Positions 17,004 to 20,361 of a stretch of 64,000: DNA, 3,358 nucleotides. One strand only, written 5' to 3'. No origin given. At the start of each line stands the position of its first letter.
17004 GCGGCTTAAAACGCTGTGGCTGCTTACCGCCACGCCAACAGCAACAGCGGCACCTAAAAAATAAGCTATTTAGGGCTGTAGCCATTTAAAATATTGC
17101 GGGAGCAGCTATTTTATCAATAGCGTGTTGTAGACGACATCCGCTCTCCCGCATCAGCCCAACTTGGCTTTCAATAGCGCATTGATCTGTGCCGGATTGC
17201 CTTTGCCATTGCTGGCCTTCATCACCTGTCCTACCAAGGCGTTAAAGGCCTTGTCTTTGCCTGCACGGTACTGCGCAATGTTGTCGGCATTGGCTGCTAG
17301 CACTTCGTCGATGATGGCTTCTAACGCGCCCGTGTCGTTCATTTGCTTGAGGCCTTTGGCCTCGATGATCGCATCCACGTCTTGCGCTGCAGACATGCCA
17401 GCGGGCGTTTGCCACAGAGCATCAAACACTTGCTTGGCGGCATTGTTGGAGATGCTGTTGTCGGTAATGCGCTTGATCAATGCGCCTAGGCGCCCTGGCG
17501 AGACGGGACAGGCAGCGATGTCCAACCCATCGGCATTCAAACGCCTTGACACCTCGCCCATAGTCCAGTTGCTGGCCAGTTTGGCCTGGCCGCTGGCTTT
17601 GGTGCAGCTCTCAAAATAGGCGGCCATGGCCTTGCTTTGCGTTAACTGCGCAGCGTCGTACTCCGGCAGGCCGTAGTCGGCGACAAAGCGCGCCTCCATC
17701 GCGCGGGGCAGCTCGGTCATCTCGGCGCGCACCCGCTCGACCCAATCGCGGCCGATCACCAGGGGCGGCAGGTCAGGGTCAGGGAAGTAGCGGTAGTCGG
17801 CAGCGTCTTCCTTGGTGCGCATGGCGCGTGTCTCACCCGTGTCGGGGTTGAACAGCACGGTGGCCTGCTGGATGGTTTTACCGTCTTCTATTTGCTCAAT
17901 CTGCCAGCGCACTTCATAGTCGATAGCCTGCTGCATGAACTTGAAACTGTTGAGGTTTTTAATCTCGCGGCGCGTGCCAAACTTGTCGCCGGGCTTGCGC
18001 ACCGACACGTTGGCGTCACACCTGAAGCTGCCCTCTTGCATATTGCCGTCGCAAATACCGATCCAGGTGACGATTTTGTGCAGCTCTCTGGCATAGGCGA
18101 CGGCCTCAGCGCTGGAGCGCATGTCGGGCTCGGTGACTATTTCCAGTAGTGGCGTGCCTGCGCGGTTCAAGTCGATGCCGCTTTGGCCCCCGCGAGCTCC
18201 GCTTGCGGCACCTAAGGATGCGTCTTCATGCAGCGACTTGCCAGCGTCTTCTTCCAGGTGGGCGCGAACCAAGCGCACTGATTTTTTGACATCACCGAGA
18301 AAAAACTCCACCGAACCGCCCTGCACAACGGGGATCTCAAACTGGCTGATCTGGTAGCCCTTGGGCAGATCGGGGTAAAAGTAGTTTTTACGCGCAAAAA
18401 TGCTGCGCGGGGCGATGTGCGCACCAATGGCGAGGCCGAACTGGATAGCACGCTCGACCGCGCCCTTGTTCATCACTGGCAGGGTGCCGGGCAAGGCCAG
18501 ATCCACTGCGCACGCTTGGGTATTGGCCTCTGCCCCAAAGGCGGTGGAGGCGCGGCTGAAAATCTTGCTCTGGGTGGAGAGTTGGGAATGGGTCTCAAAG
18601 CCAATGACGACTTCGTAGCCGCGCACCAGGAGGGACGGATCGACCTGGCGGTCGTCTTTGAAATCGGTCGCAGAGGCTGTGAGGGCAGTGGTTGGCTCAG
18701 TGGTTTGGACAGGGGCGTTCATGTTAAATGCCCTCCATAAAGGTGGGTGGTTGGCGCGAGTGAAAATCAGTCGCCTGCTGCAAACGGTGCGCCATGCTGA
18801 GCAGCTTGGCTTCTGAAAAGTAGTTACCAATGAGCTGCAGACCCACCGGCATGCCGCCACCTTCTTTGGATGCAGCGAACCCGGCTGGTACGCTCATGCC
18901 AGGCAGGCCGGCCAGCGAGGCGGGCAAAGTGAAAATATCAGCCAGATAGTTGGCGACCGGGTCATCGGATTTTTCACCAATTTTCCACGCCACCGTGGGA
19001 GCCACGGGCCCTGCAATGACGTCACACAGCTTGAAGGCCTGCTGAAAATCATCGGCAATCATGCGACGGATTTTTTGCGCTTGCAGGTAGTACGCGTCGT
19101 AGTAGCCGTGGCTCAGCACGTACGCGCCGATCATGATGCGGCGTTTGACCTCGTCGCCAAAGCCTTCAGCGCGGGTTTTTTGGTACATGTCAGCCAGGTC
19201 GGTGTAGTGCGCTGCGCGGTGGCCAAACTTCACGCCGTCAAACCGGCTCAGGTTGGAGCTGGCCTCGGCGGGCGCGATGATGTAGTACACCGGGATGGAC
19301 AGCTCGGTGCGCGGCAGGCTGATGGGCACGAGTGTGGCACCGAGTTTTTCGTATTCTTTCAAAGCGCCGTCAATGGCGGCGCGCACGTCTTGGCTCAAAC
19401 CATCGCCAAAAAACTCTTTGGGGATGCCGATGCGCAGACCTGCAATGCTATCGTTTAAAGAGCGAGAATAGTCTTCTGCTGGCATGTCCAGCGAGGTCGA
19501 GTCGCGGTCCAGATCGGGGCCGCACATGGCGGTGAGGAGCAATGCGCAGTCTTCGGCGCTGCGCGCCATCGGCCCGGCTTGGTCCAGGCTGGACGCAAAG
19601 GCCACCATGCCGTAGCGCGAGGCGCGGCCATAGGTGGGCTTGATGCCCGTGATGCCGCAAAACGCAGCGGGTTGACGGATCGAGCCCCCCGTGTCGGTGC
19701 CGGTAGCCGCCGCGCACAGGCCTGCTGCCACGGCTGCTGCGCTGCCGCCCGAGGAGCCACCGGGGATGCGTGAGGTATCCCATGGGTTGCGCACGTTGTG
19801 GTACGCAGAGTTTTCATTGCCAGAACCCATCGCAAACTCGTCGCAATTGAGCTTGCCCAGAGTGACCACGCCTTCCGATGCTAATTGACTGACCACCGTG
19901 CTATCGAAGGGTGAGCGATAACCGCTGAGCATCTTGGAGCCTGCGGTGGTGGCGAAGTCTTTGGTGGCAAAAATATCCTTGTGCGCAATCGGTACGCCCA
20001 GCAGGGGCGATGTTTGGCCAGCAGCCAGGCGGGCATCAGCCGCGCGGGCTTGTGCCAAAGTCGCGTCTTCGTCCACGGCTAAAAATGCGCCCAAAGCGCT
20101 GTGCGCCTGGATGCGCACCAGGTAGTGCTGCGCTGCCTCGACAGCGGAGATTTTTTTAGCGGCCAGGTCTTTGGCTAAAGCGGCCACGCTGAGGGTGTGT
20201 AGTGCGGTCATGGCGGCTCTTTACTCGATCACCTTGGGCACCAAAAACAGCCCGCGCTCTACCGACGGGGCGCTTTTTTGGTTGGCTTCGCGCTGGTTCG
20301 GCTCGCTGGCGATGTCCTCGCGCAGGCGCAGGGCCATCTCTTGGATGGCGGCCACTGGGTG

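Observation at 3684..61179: Family-1: a dispersed ~35-50 bp imperfect palindrome with at least 15 copies in 64 kb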

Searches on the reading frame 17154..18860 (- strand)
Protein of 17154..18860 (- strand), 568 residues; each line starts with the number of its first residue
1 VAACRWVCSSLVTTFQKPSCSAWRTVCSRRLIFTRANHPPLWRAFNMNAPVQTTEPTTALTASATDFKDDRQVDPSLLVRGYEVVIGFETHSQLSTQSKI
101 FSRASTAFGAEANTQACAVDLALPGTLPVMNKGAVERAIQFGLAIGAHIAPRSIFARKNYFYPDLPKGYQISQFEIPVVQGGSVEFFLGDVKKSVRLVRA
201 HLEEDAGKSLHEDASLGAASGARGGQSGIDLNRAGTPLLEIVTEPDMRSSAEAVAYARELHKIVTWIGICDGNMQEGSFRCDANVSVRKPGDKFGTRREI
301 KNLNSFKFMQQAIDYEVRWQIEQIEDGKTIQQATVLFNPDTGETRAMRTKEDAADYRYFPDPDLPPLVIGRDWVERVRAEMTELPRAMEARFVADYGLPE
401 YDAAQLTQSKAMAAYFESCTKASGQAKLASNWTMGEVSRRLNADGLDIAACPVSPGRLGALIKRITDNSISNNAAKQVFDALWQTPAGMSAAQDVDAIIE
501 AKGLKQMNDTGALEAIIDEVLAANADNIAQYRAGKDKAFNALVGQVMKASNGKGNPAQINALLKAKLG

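Call 10: search_protein_families(library=pfam, proteins=[window:17154-18860:-])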
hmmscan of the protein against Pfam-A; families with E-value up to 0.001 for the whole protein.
window:17154-18860:- (568 aa): 2 families
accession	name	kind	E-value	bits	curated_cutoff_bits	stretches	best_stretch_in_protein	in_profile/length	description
PF02934.20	GatB_N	-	1.5e-112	375.8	23.4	1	84-375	1-277/277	GatB/GatE catalytic domain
PF02637.23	GatB_Yqey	-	4.1e-49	166.7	27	1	415-567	2-148/148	GatB domain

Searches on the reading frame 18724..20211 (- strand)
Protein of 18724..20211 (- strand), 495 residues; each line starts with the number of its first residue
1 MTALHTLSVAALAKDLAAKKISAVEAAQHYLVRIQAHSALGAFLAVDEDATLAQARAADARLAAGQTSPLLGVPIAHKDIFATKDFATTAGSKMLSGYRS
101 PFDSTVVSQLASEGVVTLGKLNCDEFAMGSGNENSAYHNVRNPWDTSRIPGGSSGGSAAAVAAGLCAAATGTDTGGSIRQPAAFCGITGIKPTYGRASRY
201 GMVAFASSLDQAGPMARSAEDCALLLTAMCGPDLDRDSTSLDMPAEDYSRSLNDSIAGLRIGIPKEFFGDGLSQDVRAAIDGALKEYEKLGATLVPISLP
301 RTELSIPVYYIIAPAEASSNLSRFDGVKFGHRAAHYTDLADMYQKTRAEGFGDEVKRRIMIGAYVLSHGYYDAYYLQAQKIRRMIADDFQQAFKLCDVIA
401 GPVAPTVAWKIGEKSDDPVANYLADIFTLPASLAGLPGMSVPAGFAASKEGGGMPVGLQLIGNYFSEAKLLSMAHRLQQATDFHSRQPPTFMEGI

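Call 10: search_protein_families(library=pfam, proteins=[window:18724-20211:-])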
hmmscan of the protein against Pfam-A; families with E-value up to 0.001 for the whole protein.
window:18724-20211:- (495 aa): 1 family
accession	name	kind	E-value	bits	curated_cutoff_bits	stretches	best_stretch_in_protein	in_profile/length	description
PF01425.27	Amidase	-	1.8e-150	502.3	27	1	26-471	2-445/445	Amidase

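Call 12: find_encoding_contigs(protein=window:18724-20211:-, flank=10000, max_places=6)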
Protein window:18724-20211:- (495 aa): no gene with exactly this product is on record in the collection.
